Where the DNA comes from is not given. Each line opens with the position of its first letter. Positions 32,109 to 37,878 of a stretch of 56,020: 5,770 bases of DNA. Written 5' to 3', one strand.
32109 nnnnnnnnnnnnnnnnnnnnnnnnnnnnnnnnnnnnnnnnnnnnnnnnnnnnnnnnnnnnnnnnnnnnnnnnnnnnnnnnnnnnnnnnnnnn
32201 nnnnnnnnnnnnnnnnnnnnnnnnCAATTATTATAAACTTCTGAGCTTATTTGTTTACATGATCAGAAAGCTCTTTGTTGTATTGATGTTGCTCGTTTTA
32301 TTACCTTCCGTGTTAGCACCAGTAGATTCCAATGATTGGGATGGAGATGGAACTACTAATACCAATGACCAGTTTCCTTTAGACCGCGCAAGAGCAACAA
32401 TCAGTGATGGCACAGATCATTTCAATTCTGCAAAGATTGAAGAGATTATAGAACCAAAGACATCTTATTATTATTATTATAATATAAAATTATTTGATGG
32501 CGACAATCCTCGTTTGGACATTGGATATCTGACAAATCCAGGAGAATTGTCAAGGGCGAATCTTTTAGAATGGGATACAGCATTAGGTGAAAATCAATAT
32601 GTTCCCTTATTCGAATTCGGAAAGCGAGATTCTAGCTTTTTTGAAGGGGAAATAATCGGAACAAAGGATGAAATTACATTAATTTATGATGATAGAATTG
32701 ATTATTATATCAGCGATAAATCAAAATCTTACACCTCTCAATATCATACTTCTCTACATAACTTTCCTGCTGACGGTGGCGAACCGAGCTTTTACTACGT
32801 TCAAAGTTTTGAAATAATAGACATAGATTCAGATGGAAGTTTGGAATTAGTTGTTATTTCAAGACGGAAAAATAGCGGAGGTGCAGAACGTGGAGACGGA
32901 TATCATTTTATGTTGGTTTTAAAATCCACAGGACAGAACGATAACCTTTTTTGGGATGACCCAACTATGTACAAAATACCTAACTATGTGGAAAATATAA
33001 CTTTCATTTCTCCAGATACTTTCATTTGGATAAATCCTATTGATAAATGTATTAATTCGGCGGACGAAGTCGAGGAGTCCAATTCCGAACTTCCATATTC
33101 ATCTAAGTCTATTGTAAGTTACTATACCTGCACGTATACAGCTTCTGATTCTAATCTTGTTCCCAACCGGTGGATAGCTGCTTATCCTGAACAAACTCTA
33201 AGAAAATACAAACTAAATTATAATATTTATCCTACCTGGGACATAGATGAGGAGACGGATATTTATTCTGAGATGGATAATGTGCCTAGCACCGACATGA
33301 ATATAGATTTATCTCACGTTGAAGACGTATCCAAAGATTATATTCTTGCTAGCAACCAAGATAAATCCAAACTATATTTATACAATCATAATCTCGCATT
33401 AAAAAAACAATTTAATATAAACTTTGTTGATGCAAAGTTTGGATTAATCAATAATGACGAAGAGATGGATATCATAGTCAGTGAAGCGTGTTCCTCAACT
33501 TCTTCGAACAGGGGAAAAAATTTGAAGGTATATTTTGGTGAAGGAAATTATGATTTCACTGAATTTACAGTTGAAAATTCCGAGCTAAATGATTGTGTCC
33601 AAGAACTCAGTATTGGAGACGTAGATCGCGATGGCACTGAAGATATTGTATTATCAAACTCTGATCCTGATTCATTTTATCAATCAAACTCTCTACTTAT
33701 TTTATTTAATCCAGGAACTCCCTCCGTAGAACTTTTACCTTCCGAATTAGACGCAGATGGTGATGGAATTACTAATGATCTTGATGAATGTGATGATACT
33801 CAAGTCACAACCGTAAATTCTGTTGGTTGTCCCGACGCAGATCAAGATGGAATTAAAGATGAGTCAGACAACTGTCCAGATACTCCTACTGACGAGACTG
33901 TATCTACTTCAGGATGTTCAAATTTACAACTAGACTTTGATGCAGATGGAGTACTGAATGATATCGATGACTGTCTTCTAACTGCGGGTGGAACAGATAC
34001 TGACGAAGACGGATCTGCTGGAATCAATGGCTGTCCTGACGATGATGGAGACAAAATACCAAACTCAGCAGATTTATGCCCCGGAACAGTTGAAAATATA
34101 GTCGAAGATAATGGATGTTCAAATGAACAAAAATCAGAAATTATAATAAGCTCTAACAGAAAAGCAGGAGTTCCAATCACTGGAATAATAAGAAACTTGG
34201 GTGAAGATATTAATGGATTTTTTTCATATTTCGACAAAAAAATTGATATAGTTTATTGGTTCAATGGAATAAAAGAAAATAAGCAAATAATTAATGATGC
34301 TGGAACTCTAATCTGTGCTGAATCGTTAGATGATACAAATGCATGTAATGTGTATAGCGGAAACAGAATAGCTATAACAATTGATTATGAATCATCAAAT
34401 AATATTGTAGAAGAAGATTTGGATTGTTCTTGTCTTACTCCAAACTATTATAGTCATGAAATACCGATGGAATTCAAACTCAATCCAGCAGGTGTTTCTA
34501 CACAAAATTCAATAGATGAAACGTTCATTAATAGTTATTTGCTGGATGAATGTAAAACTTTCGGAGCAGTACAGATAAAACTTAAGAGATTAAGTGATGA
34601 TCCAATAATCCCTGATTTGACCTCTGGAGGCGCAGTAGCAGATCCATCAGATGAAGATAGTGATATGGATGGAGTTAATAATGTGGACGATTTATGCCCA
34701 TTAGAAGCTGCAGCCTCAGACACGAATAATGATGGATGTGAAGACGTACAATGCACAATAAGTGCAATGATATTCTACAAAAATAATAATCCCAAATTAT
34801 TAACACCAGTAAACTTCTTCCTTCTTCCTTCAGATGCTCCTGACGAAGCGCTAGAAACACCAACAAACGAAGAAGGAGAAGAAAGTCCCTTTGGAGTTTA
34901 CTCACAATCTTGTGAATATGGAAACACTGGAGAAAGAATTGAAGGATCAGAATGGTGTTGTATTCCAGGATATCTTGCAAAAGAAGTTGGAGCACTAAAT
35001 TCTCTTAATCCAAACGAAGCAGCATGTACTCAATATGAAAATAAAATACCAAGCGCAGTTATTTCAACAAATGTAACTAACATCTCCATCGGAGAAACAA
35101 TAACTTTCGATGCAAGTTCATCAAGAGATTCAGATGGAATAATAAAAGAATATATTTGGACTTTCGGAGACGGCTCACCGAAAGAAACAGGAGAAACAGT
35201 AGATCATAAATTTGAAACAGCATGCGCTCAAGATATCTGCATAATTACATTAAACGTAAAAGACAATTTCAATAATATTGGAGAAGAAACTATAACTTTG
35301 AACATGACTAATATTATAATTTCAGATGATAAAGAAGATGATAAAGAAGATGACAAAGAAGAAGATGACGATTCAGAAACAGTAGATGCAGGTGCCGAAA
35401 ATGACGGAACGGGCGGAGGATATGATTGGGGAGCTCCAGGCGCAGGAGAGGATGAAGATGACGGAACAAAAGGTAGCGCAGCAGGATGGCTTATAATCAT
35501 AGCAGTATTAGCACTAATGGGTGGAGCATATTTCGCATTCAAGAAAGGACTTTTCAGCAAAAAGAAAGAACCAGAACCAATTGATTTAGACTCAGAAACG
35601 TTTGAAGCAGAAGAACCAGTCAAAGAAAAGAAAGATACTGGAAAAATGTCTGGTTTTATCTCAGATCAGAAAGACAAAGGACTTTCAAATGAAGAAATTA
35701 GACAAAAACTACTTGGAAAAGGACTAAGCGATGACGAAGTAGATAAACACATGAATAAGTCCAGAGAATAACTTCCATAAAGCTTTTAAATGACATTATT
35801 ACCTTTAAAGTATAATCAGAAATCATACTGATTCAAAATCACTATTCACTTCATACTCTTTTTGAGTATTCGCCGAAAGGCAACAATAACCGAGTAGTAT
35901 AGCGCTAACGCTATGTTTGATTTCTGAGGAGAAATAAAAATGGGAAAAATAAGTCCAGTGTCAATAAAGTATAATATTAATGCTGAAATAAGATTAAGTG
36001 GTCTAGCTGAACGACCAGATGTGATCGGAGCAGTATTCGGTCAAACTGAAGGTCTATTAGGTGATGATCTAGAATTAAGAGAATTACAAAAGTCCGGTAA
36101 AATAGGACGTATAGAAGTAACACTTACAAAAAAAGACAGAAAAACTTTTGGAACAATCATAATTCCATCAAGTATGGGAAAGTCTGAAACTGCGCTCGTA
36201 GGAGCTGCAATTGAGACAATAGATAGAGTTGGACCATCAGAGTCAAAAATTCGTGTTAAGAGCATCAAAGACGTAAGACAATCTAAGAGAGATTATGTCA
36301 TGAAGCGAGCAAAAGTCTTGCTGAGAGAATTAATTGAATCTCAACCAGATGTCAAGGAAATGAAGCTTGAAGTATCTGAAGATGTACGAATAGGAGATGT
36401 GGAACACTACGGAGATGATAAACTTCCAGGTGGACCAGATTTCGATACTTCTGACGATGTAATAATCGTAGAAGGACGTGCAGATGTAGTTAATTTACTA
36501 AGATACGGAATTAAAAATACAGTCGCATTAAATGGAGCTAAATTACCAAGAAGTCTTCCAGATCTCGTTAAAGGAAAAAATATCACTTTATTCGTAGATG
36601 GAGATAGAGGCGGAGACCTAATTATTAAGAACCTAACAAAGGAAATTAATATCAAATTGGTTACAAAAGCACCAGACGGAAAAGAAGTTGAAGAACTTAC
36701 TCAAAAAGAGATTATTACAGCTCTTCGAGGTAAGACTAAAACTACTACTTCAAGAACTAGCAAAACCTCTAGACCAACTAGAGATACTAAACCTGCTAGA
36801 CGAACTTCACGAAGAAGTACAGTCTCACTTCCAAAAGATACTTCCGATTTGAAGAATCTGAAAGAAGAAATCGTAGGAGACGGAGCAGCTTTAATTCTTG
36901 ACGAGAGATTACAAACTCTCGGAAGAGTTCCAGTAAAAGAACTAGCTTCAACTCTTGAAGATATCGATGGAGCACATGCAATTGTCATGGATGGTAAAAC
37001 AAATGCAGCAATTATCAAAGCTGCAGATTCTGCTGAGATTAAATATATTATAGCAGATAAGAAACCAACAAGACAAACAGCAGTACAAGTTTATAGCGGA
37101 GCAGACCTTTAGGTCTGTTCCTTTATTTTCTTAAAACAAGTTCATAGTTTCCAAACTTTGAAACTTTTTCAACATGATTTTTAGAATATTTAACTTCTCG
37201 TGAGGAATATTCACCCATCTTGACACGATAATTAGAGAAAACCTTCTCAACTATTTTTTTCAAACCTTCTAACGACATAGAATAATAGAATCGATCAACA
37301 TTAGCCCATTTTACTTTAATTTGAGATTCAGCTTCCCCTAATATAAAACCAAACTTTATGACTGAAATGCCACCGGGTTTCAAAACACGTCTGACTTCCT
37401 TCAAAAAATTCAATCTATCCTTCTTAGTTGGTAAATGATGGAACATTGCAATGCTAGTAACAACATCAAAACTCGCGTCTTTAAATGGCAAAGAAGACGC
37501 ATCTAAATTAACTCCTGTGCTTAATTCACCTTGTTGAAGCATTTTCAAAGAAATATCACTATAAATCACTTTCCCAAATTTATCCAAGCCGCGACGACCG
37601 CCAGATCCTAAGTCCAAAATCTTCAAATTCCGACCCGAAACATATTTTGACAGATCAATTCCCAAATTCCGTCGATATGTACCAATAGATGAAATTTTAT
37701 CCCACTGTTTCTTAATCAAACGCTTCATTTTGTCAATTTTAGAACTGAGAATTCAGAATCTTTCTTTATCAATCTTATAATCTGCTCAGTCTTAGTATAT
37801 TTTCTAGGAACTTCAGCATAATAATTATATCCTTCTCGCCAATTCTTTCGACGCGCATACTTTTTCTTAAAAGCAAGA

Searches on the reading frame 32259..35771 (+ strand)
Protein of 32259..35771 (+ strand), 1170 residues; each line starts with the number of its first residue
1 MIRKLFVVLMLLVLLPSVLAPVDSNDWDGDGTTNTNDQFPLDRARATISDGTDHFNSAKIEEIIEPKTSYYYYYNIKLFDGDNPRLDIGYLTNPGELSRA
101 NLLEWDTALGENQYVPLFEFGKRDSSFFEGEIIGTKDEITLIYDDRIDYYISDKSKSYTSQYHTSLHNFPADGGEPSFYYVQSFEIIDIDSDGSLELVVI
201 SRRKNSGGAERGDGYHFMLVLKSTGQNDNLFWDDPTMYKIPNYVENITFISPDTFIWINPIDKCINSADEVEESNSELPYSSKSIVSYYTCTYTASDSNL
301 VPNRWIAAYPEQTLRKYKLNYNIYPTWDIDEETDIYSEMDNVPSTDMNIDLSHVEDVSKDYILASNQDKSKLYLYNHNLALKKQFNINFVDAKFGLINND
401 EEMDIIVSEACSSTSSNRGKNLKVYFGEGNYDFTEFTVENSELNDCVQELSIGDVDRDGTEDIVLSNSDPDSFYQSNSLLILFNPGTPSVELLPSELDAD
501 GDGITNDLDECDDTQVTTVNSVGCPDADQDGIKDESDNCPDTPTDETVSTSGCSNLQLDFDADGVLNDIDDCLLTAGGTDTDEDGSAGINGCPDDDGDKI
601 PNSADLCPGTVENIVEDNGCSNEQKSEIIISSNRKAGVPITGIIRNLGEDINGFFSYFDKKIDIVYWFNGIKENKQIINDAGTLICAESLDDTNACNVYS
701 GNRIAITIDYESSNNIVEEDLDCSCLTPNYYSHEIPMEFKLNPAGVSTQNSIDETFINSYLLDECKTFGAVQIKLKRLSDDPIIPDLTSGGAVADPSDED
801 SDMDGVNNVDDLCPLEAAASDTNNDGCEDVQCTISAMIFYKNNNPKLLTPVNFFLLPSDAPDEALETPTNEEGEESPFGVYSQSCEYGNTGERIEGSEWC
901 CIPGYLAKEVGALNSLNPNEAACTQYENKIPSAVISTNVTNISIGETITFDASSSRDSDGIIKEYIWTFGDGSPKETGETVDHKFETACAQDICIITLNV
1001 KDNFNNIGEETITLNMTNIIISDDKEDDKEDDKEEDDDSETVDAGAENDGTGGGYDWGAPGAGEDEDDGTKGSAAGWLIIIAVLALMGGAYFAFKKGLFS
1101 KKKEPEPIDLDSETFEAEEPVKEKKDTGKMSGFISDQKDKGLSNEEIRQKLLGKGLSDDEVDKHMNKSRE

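Call 6: search_protein_families(library=pfam, proteins=[window:32259-35771:+], max_evalue=0.01)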
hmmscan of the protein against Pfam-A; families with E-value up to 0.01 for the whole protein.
window:32259-35771:+ (1170 aa): 5 families
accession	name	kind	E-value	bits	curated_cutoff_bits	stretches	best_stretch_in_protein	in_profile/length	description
PF18911.6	PKD_4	-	4.6e-13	49.5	27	1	928-1008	1-76/85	PKD domain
PF00801.26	PKD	-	8.8e-07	29.3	23.5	1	940-1005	9-70/80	PKD domain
PF13517.12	FG-GAP_3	-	1.3e-05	26.1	26.9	1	397-464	2-60/61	FG-GAP-like repeat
PF02412.23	TSP_3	-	0.00034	20.7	25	0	526-543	15-32/36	Thrombospondin type 3 repeat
PF16743.10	PliI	-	0.0065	16.6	27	0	180-208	58-86/123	Periplasmic lysozyme inhibitor of I-type lysozyme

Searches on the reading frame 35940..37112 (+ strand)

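Call 6: search_protein_families(library=pfam, proteins=[window:35940-37112:+], max_evalue=0.01)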
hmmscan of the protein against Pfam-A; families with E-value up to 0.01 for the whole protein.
window:35940-37112:+ (390 aa): 3 families
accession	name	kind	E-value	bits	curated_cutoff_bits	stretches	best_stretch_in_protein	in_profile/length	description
PF13662.12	Toprim_4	-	2.5e-09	37.6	25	1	174-235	3-73/85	Toprim domain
PF13155.12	Toprim_2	-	2.9e-06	28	22.1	1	175-248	1-82/88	Toprim-like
PF01751.28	Toprim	-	1.8e-05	25.3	23.1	1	174-245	2-88/96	Toprim domain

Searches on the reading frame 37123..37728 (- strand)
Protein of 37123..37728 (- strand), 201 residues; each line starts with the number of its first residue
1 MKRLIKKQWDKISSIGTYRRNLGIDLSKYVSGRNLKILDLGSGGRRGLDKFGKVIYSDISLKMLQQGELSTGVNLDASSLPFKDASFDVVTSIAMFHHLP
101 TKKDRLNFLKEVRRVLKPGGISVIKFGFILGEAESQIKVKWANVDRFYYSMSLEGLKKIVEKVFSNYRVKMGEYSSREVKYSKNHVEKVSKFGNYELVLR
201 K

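Call 7: search_protein_families(library=pfam, proteins=[window:37123-37728:-], max_evalue=0.01)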
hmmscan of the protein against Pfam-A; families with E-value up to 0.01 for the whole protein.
window:37123-37728:- (201 aa): 10 families
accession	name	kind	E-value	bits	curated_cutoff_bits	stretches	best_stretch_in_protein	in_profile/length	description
PF08241.18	Methyltransf_11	-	6.9e-18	65.5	21.2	1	38-124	1-95/95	Methyltransferase domain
PF13649.12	Methyltransf_25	-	4.1e-13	50.3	27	1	37-120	1-97/97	Methyltransferase domain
PF08242.18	Methyltransf_12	-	9.6e-09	36.3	30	1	50-121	17-97/98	Methyltransferase domain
PF01209.24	Ubie_methyltran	-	1.4e-07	31.5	20.1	1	49-123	70-150/233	ubiE/COQ5 methyltransferase family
PF13847.12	Methyltransf_31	-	4.6e-07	30.1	27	1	75-125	61-110/145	Methyltransferase domain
PF13489.12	Methyltransf_23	-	1.8e-05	25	27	1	32-126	21-118/164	Methyltransferase domain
PF20922.3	Anamorsin_N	-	0.00025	21.3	27.1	1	80-189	45-149/163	Anamorsin, N-terminal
PF05148.21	Methyltransf_8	-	0.00055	20.3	27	1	35-124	74-156/219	Hypothetical methyltransferase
PF02353.26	CMAS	-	0.0042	16.9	27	1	84-161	125-203/273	Mycolic acid cyclopropane synthetase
PF08003.17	Methyltransf_9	-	0.0096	15.4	23.8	0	62-170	159-266/315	Protein of unknown function (DUF1698)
